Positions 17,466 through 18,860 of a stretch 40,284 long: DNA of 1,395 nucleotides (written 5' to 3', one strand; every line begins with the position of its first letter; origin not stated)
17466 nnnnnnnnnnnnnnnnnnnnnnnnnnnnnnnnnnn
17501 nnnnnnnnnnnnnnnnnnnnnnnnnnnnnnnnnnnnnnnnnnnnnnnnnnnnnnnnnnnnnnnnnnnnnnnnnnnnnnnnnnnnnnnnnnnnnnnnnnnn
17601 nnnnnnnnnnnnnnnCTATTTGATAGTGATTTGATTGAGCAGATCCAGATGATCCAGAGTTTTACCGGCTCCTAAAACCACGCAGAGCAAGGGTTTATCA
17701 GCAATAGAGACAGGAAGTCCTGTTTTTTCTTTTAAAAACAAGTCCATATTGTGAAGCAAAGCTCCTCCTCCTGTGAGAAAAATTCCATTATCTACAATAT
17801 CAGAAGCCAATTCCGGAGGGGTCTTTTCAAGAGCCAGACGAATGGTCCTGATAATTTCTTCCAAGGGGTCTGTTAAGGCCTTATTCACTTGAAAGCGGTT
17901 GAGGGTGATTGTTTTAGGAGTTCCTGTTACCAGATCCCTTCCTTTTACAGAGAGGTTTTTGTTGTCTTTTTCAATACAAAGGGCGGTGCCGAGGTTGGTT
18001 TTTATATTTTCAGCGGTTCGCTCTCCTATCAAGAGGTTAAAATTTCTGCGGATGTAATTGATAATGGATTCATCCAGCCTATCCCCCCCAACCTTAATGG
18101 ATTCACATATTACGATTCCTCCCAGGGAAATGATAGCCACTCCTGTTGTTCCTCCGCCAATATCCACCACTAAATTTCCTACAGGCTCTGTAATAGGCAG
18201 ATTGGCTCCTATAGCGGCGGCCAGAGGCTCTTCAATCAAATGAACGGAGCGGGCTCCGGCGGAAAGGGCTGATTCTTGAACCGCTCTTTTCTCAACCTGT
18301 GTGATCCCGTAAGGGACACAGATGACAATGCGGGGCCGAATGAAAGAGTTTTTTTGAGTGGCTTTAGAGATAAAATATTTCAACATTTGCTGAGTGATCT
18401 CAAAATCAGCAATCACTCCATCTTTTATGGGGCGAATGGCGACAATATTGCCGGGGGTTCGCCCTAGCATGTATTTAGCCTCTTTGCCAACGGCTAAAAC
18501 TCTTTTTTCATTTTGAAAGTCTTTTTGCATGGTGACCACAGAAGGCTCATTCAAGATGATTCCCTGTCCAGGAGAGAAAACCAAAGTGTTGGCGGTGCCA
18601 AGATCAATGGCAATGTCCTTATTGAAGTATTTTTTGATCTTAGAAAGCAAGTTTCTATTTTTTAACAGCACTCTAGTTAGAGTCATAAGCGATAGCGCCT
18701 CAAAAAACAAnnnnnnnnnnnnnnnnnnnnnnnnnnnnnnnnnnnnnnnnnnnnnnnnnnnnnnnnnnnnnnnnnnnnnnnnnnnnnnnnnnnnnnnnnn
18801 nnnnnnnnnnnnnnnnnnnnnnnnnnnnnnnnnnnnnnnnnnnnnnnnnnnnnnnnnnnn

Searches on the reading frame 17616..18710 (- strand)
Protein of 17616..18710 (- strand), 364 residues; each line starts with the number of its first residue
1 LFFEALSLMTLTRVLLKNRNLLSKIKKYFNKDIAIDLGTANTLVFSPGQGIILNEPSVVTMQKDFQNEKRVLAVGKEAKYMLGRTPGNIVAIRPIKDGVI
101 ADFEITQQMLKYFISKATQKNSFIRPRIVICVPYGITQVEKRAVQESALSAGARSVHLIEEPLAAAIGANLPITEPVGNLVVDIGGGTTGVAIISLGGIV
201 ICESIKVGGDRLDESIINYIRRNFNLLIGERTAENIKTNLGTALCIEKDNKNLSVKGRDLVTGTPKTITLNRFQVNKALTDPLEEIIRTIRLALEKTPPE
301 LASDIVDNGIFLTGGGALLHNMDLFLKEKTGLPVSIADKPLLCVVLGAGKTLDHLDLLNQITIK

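Call 26: search_protein_families(library=pfam, proteins=[window:17616-18710:-])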
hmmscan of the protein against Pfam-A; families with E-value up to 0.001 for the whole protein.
window:17616-18710:- (364 aa): 6 families
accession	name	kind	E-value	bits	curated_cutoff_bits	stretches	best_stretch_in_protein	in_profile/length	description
PF06723.19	MreB_Mbl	-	5.2e-145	482.8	27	1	31-358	2-325/327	MreB/Mbl protein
PF14450.12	FtsA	-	3.1e-12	47.4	31.8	1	181-339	2-112/127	Cell division protein FtsA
PF00012.26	HSP70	-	7.3e-11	41.4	20.6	1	105-305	113-327/599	Hsp70 protein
PF00022.25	Actin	-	6.8e-09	35.2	27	1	35-224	9-192/410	Actin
PF11104.14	PilM_2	-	5e-05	22.8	27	0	305-338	274-306/340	Type IV pilus assembly protein PilM;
PF06277.17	EutA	-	0.00021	20.7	27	1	181-281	147-251/475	Ethanolamine utilisation protein EutA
